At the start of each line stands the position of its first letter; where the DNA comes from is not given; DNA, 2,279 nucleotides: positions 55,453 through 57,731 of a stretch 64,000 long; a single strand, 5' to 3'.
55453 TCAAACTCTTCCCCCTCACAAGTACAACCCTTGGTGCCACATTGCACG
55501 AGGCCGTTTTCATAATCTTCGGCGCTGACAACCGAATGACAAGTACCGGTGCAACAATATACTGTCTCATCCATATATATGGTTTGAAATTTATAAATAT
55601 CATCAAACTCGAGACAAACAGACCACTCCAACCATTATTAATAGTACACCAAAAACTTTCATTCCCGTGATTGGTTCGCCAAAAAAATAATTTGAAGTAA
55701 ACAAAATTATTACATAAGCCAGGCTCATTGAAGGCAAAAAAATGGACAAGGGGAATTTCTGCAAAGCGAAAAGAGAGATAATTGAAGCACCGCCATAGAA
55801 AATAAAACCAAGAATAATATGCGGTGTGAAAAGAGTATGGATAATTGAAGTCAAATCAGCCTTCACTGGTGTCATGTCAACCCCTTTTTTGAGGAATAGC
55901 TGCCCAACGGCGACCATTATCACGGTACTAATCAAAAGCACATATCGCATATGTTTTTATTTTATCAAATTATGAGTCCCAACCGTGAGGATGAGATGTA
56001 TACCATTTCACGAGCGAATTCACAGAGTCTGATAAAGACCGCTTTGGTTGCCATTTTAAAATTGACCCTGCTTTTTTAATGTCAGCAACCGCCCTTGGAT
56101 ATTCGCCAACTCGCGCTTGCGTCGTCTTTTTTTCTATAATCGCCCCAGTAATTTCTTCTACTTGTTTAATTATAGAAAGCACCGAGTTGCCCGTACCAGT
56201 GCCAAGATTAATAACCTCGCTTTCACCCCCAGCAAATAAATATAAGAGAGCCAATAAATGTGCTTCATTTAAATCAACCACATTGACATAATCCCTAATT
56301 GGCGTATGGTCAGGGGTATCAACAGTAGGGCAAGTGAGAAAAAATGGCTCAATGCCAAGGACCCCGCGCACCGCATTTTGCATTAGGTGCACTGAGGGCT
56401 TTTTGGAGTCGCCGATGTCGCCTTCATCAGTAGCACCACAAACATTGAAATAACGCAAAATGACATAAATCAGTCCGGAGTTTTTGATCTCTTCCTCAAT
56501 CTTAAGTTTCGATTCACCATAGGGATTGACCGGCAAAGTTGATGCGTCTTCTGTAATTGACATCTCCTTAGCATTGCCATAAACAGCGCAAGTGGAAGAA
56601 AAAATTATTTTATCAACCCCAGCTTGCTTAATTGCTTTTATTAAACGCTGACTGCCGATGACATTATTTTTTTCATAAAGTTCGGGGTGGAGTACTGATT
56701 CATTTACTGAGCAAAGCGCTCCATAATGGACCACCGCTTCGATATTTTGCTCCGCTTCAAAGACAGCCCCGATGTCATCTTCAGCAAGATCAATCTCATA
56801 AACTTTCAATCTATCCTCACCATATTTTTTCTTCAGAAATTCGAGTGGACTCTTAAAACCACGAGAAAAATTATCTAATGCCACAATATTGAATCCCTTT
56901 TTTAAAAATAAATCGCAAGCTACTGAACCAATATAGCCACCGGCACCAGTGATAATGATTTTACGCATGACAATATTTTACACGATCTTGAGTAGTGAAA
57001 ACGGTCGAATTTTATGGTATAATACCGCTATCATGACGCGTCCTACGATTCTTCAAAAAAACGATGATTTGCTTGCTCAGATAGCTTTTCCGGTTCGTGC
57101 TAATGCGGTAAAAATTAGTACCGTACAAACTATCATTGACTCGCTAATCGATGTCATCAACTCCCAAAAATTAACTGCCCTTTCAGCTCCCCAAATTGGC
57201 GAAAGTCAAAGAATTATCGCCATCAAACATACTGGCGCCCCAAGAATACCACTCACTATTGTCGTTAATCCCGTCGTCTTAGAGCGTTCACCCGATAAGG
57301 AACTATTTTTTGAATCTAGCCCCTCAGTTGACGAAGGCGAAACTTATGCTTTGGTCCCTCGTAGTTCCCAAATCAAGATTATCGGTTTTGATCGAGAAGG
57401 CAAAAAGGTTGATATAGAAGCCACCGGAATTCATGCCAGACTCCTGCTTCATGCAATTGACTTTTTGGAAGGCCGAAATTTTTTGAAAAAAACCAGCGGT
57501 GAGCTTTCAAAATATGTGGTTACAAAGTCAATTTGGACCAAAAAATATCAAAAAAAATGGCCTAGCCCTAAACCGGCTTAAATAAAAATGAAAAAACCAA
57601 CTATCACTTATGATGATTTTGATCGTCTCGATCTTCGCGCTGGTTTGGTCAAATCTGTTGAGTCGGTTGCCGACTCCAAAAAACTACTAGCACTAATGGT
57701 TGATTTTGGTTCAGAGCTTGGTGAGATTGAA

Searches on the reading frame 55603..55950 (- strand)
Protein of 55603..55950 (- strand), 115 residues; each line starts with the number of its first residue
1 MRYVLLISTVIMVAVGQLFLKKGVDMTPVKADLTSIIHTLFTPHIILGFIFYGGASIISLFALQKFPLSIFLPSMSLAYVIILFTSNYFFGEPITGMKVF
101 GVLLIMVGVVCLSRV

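Call 52: search_protein_families(library=pfam, proteins=[window:55603-55950:-], max_evalue=0.01)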
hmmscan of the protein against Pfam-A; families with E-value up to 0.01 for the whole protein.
window:55603-55950:- (115 aa): 1 family
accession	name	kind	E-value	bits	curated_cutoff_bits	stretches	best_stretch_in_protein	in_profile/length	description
PF00892.27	EamA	-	8.6e-06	26.5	28.2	1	5-113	38-134/135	EamA-like transporter family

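Call 73: search_protein_families(library=ncbifam, proteins=[window:55603-55950:-], max_evalue=0.00001)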
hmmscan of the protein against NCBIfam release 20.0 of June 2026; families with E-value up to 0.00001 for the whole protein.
window:55603-55950:- (115 aa): 2 families
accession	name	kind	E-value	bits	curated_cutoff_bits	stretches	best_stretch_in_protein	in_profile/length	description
NF002816.2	PRK02971.1-2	equivalog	2.4e-10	40.9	99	1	7-113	4-117/120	4-amino-4-deoxy-L-arabinose-phosphoundecaprenol flippase subunit ArnF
NF011625.2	PRK15051.1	equivalog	1.8e-08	34.5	92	1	3-113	3-108/111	4-amino-4-deoxy-L-arabinose-phosphoundecaprenol flippase subunit ArnE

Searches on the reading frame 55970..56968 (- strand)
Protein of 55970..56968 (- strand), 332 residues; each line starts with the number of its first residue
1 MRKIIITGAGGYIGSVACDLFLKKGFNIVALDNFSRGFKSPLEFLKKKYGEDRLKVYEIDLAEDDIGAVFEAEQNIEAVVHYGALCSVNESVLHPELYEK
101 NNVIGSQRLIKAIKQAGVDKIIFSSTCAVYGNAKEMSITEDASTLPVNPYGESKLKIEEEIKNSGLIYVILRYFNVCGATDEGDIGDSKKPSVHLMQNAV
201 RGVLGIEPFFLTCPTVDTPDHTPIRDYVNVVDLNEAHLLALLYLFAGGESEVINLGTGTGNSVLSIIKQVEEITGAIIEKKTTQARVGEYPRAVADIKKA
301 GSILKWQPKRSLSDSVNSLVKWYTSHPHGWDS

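Call 52: search_protein_families(library=pfam, proteins=[window:55970-56968:-], max_evalue=0.01)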
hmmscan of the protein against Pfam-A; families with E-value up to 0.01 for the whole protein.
window:55970-56968:- (332 aa): 9 families
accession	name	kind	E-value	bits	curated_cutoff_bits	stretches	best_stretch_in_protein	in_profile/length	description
PF01370.27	Epimerase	-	3.9e-41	141.5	20.9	1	4-256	1-240/240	NAD dependent epimerase/dehydratase family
PF16363.11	GDP_Man_Dehyd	-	2e-35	123.3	27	1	5-317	1-330/332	GDP-mannose 4,6 dehydratase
PF04321.23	RmlD_sub_bind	-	3e-16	59.8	27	1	3-180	2-155/287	RmlD substrate binding domain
PF01073.25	3Beta_HSD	-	4.6e-12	46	22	1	5-164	1-160/280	3-beta hydroxysteroid dehydrogenase/isomerase family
PF13460.12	NAD_binding_10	-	1e-09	39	27.2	1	8-173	1-143/184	NAD(P)H-binding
PF02719.21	Polysacc_synt_2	-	2.5e-09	37.2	20.2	1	4-179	1-174/293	Polysaccharide biosynthesis protein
PF05368.20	NmrA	-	8.3e-09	35.9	27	1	3-169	4-144/298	NmrA-like family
PF07993.18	NAD_binding_4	-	1.3e-05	24.9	20.1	1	49-189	58-220/258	Male sterility protein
PF00106.31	adh_short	-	0.0013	18.6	26.6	1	3-66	2-64/195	short chain dehydrogenase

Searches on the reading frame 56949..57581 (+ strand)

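Call 52: search_protein_families(library=pfam, proteins=[window:56949-57581:+], max_evalue=0.01)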
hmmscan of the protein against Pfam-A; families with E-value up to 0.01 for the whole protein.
window:56949-57581:+ (210 aa): 1 family
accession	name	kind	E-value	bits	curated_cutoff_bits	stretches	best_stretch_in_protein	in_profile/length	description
PF01327.26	Pep_deformylase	-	7.3e-28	97.6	22.8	1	34-183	4-151/156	Polypeptide deformylase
